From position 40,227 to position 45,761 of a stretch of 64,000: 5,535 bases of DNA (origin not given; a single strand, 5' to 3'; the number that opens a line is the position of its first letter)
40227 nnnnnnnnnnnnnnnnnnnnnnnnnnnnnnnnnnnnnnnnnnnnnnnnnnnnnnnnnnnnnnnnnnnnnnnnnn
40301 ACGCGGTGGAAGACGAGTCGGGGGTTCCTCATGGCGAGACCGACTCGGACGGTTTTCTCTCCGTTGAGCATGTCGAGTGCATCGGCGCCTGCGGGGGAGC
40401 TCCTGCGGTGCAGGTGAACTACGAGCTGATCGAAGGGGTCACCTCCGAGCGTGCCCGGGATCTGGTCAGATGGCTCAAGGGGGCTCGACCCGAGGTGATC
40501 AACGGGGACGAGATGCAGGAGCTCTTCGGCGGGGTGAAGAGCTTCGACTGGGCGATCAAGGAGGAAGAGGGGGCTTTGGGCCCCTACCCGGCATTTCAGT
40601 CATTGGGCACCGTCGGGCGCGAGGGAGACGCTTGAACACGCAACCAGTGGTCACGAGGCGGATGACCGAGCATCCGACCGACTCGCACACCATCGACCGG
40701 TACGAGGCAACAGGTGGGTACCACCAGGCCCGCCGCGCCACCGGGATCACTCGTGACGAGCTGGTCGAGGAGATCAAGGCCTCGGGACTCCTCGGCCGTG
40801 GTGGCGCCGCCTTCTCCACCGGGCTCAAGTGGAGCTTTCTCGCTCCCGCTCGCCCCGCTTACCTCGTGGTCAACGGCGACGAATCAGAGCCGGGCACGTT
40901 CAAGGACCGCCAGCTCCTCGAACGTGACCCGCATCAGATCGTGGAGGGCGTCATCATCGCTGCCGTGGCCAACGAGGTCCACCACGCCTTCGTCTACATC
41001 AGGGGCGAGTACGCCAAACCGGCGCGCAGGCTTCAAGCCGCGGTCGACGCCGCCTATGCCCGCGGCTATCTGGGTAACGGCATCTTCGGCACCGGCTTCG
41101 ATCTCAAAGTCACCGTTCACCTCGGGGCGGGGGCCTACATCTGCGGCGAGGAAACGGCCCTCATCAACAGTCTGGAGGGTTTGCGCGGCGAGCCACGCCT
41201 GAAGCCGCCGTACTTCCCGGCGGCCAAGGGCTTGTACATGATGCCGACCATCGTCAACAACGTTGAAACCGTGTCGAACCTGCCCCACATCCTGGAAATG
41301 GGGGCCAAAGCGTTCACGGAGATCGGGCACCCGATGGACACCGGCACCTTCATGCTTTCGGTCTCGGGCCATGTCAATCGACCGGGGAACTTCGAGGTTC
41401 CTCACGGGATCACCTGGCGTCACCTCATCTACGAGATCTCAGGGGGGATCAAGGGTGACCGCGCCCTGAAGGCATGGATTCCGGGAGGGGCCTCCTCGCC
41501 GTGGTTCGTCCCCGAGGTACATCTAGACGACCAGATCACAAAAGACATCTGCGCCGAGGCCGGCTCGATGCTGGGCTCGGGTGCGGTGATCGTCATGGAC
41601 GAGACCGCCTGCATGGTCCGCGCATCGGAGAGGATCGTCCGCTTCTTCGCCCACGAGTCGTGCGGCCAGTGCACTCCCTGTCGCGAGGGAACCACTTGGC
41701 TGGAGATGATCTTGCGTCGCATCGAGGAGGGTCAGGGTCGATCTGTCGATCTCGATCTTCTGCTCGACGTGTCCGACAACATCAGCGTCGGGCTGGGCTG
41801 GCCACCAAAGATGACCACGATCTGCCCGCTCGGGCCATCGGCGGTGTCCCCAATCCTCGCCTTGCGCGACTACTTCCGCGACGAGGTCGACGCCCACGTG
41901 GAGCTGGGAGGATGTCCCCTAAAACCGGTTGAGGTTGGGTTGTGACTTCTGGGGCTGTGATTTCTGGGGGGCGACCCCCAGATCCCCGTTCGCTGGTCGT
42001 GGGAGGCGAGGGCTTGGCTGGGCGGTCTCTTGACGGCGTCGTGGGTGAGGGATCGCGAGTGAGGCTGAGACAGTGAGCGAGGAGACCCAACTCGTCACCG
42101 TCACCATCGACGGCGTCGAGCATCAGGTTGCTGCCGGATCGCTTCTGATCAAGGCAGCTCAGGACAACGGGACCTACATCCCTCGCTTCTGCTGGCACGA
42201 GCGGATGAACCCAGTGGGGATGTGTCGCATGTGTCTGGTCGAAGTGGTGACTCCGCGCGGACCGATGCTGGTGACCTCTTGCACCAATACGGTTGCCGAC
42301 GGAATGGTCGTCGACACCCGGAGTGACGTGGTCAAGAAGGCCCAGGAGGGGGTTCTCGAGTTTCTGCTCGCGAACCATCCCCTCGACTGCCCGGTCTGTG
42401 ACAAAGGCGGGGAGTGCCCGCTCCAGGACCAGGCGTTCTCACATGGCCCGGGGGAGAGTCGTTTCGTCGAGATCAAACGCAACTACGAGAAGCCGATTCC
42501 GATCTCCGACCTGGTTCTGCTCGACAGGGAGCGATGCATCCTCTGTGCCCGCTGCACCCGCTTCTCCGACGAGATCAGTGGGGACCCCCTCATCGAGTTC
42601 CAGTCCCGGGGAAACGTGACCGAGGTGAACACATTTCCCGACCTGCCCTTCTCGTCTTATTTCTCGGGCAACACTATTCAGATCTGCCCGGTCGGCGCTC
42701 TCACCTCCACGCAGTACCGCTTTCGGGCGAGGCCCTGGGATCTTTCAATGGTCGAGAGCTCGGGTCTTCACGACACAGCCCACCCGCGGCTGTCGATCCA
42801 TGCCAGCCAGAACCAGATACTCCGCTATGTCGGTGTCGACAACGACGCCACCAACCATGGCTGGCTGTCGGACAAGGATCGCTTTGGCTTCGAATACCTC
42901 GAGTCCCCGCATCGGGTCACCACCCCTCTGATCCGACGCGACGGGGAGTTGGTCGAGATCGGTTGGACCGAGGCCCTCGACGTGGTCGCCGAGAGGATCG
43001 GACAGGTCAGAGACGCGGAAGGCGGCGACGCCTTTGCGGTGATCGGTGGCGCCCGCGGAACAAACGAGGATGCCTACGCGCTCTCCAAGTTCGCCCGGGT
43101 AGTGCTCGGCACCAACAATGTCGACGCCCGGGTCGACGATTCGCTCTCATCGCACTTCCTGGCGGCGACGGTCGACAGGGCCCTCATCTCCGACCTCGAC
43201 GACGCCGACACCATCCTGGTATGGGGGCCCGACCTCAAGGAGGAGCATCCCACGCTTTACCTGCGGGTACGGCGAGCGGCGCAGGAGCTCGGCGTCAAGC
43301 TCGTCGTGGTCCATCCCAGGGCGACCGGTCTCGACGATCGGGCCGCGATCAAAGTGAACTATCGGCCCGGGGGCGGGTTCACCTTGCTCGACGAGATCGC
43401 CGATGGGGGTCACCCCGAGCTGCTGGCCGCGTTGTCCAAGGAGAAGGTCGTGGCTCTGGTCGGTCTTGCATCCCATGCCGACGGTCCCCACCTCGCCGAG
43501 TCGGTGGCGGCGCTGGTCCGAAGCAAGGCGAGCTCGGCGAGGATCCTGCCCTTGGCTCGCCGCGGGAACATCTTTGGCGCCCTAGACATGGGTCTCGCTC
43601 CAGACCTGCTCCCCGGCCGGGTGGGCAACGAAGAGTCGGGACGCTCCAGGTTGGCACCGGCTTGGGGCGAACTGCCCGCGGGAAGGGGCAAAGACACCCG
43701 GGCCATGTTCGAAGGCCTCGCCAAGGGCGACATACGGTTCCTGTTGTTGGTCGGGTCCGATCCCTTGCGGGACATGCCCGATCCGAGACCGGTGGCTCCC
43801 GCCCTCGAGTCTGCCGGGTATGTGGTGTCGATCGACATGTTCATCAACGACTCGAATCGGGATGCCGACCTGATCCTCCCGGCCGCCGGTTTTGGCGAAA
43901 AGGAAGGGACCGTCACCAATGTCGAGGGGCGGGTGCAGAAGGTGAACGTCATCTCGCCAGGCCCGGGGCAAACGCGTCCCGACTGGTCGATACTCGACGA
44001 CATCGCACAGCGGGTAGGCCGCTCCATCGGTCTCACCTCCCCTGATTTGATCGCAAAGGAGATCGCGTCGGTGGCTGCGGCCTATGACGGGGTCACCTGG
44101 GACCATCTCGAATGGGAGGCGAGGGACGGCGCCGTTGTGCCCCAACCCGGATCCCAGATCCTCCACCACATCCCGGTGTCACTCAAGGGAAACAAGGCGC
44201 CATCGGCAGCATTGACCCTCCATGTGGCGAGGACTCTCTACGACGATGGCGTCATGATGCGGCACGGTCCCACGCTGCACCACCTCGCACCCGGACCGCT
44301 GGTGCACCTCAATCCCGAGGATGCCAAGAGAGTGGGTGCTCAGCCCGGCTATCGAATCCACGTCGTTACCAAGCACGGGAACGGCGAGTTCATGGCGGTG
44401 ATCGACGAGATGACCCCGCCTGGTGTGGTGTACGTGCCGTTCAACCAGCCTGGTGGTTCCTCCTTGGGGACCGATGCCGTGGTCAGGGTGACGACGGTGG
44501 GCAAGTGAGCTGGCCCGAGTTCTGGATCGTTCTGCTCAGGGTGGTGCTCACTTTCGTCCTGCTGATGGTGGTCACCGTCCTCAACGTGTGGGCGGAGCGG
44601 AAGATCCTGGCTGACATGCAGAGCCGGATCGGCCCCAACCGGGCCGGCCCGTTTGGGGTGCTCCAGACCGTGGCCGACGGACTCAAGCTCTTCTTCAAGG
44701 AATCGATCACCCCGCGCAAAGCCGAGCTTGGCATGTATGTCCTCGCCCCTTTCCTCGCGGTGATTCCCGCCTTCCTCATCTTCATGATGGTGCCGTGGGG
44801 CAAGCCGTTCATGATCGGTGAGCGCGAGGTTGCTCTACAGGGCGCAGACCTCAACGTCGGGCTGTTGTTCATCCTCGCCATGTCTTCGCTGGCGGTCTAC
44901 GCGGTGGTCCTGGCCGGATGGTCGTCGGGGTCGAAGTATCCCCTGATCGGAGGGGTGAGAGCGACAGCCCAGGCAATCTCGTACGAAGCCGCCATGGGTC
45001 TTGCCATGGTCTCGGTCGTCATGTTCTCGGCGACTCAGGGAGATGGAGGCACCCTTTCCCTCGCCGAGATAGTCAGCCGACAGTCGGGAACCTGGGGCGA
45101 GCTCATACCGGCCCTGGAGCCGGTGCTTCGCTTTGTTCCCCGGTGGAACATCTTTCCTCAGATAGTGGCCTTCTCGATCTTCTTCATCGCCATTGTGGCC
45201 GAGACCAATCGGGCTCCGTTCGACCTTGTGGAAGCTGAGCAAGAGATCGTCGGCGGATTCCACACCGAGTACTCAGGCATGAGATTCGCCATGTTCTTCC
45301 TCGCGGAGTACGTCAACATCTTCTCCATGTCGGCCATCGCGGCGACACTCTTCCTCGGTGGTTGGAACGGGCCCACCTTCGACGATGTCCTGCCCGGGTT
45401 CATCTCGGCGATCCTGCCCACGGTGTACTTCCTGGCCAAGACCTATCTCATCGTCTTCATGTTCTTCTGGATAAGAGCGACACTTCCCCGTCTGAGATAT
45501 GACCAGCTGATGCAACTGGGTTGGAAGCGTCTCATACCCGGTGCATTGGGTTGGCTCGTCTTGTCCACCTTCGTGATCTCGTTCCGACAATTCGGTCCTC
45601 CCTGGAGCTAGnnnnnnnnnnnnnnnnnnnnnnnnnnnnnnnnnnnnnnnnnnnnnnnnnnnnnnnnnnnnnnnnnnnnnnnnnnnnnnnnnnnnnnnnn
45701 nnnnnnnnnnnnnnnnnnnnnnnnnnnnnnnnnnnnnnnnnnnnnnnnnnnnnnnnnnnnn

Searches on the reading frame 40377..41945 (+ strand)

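Call 61: search_protein_families(library=pfam, proteins=[window:40377-41945:+], max_evalue=0.00001)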
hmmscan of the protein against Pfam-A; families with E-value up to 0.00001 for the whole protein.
window:40377-41945:+ (522 aa): 3 families
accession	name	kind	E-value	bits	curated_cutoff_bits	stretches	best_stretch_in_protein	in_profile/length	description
PF01512.22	Complex1_51K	-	3.2e-46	157.4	31.2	1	133-303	1-149/150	Nuo51 FMN-binding domain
PF10589.14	NADH_4Fe-4S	-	1.1e-26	93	23.5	1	417-507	3-85/85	NADH-ubiquinone oxidoreductase-F iron-sulfur binding region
PF10531.15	SLBB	-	2.6e-06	27.6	27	1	328-360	3-35/55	SLBB domain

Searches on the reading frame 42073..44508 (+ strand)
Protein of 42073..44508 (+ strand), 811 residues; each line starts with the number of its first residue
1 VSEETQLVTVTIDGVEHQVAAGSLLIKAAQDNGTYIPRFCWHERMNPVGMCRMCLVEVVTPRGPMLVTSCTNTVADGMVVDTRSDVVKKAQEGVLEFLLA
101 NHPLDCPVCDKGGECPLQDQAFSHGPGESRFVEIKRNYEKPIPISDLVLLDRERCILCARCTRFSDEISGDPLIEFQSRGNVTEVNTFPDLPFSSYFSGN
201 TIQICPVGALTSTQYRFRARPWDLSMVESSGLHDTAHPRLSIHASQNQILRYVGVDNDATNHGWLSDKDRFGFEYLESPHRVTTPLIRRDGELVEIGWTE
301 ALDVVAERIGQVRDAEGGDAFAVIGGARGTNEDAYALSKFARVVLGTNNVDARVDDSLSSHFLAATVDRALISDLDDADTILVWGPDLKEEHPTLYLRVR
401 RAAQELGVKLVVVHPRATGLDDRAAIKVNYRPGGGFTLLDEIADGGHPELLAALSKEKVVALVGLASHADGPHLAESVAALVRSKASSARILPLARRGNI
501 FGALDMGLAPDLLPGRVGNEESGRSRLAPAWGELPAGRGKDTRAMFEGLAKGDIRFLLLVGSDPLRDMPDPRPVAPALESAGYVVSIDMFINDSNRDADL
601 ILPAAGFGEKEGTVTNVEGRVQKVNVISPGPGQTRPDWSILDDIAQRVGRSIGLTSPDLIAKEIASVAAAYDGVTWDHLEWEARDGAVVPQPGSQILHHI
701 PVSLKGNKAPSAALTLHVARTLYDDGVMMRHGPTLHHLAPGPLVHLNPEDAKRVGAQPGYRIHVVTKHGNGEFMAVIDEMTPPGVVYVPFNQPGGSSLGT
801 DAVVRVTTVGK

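Call 61: search_protein_families(library=pfam, proteins=[window:42073-44508:+], max_evalue=0.00001)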
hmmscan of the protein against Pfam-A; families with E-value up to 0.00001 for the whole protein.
window:42073-44508:+ (811 aa): 6 families
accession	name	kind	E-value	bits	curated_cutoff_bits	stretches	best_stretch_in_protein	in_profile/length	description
PF00384.28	Molybdopterin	-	1.9e-47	162.5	24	1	281-646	1-352/353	Molybdopterin oxidoreductase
PF22117.2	Fer4_Nqo3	-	2.6e-20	72.8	27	1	146-211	2-67/67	NADH-quinone oxidoreductase subunit 3, ferredoxin-like domain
PF13510.11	Fer2_4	-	3.5e-17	62.7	22.8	1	6-84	2-81/82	2Fe-2S iron-sulfur cluster binding domain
PF10588.14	NADH-G_4Fe-4S_3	-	1.2e-16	60.4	27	1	92-130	2-40/40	NADH-ubiquinone oxidoreductase-G iron-sulfur binding region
PF01568.27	Molydop_binding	-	2.5e-11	44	26.8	1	719-794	6-82/110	Molydopterin dinucleotide binding domain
PF00111.32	Fer2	-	4.8e-06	26.9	21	0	10-60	1-49/77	2Fe-2S iron-sulfur cluster binding domain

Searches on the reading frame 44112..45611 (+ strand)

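Call 61: search_protein_families(library=pfam, proteins=[window:44112-45611:+], max_evalue=0.00001)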
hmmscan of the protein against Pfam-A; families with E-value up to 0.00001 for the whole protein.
window:44112-45611:+ (499 aa): 1 family
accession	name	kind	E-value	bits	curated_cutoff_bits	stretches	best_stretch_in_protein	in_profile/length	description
PF00146.26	NADHdh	-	2.3e-117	392.1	27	1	144-485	3-297/298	NADH dehydrogenase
